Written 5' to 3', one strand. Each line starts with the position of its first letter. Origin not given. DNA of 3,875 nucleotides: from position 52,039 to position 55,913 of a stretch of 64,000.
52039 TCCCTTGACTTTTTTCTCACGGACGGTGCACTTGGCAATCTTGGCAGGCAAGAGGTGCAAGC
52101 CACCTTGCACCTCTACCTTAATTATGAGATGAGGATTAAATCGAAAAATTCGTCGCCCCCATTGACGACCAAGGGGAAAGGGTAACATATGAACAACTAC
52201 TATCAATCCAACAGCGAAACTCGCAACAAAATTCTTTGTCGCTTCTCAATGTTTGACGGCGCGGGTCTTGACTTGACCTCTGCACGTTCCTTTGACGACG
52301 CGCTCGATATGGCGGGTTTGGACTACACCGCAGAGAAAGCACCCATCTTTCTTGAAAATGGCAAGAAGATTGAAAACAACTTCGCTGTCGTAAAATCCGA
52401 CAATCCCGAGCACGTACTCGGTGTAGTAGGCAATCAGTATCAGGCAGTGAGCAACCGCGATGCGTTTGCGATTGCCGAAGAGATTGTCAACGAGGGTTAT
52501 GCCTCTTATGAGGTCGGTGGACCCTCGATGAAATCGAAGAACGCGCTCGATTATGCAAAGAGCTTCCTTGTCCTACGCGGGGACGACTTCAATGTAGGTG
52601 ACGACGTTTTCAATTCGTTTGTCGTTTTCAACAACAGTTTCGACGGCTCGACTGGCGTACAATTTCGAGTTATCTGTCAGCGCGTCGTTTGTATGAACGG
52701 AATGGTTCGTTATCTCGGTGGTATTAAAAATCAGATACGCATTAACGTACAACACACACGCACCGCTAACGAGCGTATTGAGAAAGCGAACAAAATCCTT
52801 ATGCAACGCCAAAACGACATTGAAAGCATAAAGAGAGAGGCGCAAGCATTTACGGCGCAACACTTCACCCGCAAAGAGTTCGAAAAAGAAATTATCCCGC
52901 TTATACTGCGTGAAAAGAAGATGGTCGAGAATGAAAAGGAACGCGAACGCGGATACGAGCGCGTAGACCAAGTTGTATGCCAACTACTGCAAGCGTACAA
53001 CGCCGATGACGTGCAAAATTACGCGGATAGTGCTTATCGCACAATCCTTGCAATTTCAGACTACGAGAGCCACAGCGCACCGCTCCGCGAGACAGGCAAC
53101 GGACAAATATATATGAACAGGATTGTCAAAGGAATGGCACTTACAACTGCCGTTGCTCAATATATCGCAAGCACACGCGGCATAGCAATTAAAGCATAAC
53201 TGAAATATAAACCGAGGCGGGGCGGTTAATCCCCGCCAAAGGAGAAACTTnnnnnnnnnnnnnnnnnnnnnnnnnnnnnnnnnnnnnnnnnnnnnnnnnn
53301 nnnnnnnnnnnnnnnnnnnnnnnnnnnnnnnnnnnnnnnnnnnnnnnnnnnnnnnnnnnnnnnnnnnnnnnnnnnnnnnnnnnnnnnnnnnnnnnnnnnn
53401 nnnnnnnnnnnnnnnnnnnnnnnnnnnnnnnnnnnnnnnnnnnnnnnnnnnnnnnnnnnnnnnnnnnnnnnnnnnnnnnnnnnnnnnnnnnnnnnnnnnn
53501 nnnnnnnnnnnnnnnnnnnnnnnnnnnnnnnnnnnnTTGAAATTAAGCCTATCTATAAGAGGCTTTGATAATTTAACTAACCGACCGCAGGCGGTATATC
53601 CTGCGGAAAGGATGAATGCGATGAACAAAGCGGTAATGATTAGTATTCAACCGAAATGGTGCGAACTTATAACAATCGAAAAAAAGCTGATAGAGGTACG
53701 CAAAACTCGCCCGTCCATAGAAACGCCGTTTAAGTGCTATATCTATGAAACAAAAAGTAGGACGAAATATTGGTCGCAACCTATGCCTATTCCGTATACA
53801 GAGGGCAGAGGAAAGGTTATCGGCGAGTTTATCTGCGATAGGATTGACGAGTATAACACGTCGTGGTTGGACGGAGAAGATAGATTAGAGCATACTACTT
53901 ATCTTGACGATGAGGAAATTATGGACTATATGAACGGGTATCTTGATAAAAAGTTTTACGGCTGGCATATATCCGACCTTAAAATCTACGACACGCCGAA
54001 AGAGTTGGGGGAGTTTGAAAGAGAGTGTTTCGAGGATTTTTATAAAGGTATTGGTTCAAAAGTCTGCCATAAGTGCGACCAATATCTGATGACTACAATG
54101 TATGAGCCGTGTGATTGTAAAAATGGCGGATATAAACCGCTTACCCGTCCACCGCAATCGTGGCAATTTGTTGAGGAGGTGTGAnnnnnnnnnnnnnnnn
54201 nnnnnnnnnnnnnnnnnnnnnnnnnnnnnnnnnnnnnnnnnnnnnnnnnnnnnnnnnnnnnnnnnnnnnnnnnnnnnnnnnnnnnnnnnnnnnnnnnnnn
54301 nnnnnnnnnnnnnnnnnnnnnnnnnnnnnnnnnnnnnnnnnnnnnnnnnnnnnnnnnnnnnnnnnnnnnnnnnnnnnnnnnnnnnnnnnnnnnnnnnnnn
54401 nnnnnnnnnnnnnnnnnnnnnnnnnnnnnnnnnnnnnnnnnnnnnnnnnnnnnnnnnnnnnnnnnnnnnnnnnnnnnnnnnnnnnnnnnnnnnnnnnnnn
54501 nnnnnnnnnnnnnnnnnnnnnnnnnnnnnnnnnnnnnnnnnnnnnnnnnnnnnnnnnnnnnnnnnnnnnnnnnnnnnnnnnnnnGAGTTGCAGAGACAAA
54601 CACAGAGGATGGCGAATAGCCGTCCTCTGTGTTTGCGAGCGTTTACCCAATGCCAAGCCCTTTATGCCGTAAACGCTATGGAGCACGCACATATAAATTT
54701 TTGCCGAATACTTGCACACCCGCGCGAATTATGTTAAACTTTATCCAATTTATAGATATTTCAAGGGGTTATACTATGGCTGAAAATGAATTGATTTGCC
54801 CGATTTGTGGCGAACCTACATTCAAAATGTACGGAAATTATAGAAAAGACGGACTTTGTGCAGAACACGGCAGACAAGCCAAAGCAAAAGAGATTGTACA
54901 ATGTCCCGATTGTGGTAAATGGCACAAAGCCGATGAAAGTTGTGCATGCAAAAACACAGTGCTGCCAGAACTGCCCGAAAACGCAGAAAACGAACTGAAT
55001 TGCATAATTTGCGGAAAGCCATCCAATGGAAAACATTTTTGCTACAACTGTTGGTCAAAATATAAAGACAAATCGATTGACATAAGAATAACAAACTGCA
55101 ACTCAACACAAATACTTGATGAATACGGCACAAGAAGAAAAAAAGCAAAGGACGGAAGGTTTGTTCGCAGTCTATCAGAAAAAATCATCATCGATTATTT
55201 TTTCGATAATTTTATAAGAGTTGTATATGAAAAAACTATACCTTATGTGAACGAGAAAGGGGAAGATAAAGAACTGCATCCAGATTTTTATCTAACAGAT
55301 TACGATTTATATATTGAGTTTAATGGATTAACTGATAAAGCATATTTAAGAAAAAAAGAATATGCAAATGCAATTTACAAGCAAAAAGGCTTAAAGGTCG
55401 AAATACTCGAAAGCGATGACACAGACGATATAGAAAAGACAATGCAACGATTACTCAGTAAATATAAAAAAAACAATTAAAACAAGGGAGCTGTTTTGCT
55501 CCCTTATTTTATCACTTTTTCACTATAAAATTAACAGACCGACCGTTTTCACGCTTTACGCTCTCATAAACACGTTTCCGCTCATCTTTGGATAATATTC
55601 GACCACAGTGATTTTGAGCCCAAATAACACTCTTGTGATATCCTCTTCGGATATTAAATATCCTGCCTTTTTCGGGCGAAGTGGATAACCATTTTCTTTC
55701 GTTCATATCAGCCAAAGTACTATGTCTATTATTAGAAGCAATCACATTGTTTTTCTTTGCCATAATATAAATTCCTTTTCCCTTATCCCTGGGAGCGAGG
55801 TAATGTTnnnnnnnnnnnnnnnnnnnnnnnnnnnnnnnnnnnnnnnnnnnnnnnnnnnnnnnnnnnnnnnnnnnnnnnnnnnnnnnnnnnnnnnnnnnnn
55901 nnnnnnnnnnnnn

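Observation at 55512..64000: Compact SSB / HUH-SF3 Rep / membrane-protein / TM-ATPase module: possible novel ssDNA virus-like or minimal conjugative element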

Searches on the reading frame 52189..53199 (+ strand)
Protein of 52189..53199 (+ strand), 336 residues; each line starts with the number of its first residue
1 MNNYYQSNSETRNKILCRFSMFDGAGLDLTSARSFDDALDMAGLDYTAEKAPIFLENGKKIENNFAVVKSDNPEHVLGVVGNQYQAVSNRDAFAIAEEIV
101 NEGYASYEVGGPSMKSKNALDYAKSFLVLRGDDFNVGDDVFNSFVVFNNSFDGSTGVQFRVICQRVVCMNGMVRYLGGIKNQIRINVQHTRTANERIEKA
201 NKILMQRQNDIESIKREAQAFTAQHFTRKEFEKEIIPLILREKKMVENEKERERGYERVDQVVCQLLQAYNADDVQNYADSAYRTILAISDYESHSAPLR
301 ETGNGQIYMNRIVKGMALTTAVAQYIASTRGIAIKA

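Call 8: search_protein_families(library=pfam, proteins=[window:52189-53199:+], max_evalue=0.01)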
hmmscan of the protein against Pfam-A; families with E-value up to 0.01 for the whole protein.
window:52189-53199:+ (336 aa): 1 family
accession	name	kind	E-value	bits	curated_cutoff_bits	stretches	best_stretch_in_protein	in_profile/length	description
PF06067.16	DUF932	-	1e-25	91.3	23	1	76-311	1-224/227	Domain of unknown function (DUF932)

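Call 124: search_protein_families(library=padloc, proteins=[window:52189-53199:+], max_evalue=0.001)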
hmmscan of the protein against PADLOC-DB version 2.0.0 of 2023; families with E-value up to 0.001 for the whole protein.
window:52189-53199:+ (336 aa): 0 families

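Call 125: search_protein_families(library=phrogs, proteins=[window:52189-53199:+], max_evalue=0.001)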
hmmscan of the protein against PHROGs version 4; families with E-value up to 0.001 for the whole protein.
window:52189-53199:+ (336 aa): 2 families
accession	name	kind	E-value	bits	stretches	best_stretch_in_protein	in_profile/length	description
phrog_1221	-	unknown function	7e-34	118.4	1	25-316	40-329/355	-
phrog_12094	-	unknown function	1.8e-05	25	1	95-245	52-195/281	-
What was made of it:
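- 52189..53199 (+): DUF932 protein (336 aa); accessory gene. PF06067 E 1e-25 (call 8); phrog_1221 E 7e-34 (call 125).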

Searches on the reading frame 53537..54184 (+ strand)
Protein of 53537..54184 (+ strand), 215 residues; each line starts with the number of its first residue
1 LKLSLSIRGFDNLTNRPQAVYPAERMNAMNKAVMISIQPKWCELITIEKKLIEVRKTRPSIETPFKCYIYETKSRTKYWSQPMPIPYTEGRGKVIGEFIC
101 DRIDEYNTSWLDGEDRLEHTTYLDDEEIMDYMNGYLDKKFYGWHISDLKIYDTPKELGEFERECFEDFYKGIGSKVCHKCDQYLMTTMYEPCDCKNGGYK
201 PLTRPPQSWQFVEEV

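Call 8: search_protein_families(library=pfam, proteins=[window:53537-54184:+], max_evalue=0.01)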
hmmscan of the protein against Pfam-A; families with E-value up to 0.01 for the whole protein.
window:53537-54184:+ (215 aa): 0 families

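Call 124: search_protein_families(library=padloc, proteins=[window:53621-54184:+], max_evalue=0.001)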
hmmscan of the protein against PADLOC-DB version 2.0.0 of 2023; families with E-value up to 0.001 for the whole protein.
window:53621-54184:+ (187 aa): 2 families
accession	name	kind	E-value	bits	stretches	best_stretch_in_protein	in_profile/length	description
PDLC04424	PDC-M11B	-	3.2e-06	25.1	1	2-44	7-48/142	-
PDLC04425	PDC-M11B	-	4.3e-06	25.3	1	4-133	2-110/132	-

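Call 125: search_protein_families(library=phrogs, proteins=[window:53621-54184:+], max_evalue=0.001)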
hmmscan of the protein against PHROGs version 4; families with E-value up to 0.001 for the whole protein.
window:53621-54184:+ (187 aa): 1 family
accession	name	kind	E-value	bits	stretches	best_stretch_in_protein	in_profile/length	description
phrog_3136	-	unknown function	6.3e-26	92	1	2-186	2-127/134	-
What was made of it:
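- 53251..54584 (+): Three small accessory ORFs: 105 aa at 53251-53568, 187 aa at 53621-54184, and 132 aa at 54186-54584. The 187-aa protein matches phrog_3136 (E 6e-26) and PADLOC candidate PDC-M11B (calls 124, 125).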

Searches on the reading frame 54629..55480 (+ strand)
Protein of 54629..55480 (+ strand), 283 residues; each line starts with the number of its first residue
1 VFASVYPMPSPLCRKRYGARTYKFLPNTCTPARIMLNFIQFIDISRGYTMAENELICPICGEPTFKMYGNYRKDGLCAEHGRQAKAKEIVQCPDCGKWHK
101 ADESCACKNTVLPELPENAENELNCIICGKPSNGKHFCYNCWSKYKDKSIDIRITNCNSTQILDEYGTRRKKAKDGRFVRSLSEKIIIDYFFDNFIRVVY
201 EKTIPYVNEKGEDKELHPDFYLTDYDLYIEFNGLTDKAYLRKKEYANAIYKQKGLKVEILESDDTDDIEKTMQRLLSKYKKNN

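Call 8: search_protein_families(library=pfam, proteins=[window:54629-55480:+], max_evalue=0.01)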
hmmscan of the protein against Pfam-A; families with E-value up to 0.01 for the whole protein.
window:54629-55480:+ (283 aa): 2 families
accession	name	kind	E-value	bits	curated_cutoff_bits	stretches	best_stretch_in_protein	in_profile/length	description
PF18912.6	DZR_2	-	0.0021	18.3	27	1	124-145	9-31/56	Double zinc ribbon domain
PF02591.20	Zn_ribbon_9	-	0.0037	17.8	29.1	0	85-96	19-30/33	C4-type zinc ribbon domain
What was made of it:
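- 54776..55480 (+): Zn-ribbon plus C-terminal PD-(D/E)xK nuclease-like protein (234 aa; the longest ORF, from 54629, gives 283 aa). A recurrent accessory gene. Pfam zinc ribbons (call 8).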

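Call 78: search_protein_families(library=ncbifam, proteins=[window:54629-55480:+], max_evalue=0.01)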
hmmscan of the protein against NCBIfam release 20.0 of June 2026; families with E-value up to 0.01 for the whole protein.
window:54629-55480:+ (283 aa): 0 families

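Call 124: search_protein_families(library=padloc, proteins=[window:54776-55480:+], max_evalue=0.001)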
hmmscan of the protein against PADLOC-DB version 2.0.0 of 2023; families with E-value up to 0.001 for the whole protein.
window:54776-55480:+ (234 aa): 4 families
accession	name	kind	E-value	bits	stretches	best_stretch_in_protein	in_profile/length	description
PDLC05067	PDC-S69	-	2.3e-14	51.7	1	120-231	179-285/289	-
PDLC01150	HEAT_CxxC_PDDEXK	-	4.1e-09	34.1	1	122-231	183-288/288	HEAT_CxxC_PD-DEXK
PDLC05065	PDC-S68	-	7.1e-08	28.7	1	123-208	1101-1185/1221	-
PDLC05066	PDC-S68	-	0.00011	18.3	1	123-230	1095-1200/1202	-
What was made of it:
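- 54776..55480 (+): PADLOC PDC-S69 E 2e-14 and HEAT_CxxC_PD-DEXK E 4e-9 (call 124).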

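Call 125: search_protein_families(library=phrogs, proteins=[window:54776-55480:+], max_evalue=0.001)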
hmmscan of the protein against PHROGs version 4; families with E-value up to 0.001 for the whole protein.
window:54776-55480:+ (234 aa): 1 family
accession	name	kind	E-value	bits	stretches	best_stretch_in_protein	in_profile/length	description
phrog_22215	-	unknown function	0.00035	21.4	1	119-224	209-311/324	-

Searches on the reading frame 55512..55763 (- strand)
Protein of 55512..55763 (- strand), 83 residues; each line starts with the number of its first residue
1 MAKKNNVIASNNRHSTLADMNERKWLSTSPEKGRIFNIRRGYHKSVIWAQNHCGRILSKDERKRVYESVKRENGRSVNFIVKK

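Call 3: search_protein_families(library=pfam, proteins=[window:55512-55763:-], max_evalue=0.1)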
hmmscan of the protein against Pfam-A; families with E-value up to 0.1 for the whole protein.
window:55512-55763:- (83 aa): 1 family
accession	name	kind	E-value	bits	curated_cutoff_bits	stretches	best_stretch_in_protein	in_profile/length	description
PF12793.13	SgrR_N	-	0.044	14.5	24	1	11-70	34-94/115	Sugar transport-related sRNA regulator N-term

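Call 4: search_protein_families(library=phrogs, proteins=[window:55512-55763:-], max_evalue=0.1)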
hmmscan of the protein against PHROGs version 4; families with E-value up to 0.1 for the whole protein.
window:55512-55763:- (83 aa): 0 families

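Call 78: search_protein_families(library=ncbifam, proteins=[window:55512-55763:-], max_evalue=0.01)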
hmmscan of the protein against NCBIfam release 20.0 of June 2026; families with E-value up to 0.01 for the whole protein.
window:55512-55763:- (83 aa): 0 families
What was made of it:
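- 55512..55763 (-): p83, a small basic protein (pI 10.8). No family match (calls 3, 4, 78).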
